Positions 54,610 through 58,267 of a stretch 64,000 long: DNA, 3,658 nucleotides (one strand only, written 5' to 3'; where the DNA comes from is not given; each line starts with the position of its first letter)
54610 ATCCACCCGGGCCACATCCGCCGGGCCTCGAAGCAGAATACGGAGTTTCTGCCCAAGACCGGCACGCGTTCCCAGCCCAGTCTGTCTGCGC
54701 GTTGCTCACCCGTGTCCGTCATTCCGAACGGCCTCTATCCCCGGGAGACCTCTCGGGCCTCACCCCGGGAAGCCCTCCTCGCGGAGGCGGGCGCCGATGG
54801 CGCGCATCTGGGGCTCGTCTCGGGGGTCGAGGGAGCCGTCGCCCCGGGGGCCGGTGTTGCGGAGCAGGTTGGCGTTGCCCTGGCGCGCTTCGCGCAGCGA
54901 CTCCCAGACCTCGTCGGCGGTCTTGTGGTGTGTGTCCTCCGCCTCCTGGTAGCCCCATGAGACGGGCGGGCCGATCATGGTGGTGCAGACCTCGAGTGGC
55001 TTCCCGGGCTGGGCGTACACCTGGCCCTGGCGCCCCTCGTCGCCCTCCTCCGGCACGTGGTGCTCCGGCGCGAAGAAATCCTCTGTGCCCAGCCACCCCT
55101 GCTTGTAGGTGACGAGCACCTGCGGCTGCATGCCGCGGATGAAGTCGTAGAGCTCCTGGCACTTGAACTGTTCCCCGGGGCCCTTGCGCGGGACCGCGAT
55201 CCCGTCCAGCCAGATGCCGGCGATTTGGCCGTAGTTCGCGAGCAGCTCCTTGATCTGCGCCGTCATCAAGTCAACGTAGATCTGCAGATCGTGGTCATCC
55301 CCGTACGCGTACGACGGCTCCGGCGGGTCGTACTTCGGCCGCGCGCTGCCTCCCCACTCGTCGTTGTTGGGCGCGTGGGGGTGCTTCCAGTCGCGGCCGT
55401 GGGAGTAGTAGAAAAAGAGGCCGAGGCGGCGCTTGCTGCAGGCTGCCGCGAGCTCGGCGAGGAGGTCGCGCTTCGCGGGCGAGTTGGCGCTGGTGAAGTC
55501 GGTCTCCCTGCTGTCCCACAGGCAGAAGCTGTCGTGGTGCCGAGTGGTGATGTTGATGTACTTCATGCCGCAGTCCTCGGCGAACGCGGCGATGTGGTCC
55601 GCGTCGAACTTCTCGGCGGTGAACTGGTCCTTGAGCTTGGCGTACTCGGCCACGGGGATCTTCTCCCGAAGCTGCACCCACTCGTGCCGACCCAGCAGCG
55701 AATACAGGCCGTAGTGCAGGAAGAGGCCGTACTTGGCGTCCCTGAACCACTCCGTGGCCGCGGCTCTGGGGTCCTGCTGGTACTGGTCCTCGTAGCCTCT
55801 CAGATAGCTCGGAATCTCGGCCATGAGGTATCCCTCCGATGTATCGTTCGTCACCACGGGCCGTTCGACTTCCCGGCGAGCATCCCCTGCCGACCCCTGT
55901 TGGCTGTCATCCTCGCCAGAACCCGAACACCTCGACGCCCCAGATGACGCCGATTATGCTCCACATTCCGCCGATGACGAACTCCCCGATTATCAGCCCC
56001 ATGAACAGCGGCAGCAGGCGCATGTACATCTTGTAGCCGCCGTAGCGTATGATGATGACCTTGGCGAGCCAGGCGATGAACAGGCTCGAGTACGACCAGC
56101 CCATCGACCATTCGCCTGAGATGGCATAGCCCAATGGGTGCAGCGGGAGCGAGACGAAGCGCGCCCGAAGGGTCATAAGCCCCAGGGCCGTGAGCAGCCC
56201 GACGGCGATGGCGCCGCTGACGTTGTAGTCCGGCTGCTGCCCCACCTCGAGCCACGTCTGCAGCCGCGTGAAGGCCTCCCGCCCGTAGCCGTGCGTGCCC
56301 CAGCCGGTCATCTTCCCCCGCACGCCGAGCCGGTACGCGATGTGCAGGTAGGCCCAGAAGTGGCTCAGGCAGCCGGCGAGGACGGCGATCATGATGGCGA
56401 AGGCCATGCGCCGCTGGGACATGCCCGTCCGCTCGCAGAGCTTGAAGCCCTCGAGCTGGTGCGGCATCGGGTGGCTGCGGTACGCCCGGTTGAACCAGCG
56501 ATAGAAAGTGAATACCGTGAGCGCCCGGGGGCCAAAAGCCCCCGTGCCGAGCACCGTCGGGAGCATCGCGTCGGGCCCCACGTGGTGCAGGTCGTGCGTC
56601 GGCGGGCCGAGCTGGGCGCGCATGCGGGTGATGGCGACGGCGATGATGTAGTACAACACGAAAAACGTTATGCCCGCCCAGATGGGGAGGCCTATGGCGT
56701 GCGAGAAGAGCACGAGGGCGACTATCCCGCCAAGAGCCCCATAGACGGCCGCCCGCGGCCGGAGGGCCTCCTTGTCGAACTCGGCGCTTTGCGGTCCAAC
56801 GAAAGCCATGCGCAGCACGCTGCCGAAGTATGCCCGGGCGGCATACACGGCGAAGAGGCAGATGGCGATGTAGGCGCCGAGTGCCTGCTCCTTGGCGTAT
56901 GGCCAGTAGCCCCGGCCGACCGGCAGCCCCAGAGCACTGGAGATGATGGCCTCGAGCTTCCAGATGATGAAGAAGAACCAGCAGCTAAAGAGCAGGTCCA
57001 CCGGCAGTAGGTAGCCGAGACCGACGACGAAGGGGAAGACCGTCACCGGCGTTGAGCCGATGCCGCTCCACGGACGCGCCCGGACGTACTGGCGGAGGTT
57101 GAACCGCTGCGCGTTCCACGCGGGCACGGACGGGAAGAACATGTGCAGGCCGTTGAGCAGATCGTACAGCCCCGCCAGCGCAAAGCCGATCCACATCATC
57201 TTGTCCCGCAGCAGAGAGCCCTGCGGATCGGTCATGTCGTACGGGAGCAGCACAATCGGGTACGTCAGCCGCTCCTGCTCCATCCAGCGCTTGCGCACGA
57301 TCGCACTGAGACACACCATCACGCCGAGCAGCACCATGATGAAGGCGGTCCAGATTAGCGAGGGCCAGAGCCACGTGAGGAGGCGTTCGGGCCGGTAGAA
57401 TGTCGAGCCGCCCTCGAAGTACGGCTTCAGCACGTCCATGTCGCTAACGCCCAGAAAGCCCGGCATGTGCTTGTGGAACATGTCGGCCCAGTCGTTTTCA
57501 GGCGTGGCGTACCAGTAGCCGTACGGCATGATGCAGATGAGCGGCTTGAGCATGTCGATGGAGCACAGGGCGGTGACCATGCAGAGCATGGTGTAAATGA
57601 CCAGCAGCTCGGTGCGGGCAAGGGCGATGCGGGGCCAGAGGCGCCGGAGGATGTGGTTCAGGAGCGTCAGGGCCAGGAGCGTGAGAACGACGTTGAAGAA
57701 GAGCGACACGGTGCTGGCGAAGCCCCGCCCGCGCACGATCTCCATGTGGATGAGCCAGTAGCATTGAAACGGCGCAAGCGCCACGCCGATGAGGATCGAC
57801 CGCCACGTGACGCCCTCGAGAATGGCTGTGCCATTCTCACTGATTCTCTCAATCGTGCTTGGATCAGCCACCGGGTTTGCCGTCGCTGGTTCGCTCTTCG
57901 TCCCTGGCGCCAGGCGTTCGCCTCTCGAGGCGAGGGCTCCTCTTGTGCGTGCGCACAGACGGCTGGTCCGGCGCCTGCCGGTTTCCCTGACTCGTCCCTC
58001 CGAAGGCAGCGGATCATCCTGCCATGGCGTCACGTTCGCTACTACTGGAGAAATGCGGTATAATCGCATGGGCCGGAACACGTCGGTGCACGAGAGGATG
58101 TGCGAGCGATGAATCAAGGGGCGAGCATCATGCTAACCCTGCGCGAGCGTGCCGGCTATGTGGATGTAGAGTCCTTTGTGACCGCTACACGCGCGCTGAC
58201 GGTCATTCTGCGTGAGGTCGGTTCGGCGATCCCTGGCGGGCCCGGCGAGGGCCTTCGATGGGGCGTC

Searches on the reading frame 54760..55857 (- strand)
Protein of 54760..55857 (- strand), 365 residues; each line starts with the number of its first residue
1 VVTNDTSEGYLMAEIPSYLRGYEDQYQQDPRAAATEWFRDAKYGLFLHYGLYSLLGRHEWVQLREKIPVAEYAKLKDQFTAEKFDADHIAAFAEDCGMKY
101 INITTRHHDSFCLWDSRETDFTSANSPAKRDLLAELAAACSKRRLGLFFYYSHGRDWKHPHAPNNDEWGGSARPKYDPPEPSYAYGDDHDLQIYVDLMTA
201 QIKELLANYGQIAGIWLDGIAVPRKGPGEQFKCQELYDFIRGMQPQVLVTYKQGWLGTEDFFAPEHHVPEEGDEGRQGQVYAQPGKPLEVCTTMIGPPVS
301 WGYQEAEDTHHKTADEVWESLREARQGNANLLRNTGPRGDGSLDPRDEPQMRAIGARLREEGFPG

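Call 50: search_protein_families(library=ncbifam, proteins=[window:54760-55857:-], max_evalue=0.001)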
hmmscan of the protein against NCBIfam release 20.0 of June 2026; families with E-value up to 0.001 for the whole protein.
window:54760-55857:- (365 aa): 0 families

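Call 64: search_protein_families(library=pfam, proteins=[window:54760-55857:-], max_evalue=0.001)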
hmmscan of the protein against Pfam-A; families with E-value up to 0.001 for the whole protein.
window:54760-55857:- (365 aa): 1 family
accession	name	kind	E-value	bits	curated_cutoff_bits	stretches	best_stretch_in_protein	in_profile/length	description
PF01120.23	Alpha_L_fucos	-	7.3e-61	206.9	25.2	1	22-362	14-344/345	Alpha-L-fucosidase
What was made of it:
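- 53723..55857 (-): Second locus with the same layout: alpha-L-fucosidase 54760..55857, then a 292-aa membrane ORF 53844..54722, then a 120-nt copy of the fucosidase 3' end at 53723..53842. Pfam Alpha_L_fucos (call 64).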

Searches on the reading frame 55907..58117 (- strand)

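Call 64: search_protein_families(library=pfam, proteins=[window:55907-58117:-], max_evalue=0.001)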
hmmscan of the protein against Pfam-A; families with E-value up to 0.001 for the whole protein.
window:55907-58117:- (736 aa): 2 families
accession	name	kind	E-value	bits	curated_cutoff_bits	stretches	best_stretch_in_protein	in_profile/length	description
PF20581.3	DUF6785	-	2.1e-155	518.5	25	1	104-598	1-498/498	Family of unknown function (DUF6785)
PF20580.3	DUF6784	-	3.7e-29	101.3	26.4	1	636-731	3-98/101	Domain of unknown function (DUF6784)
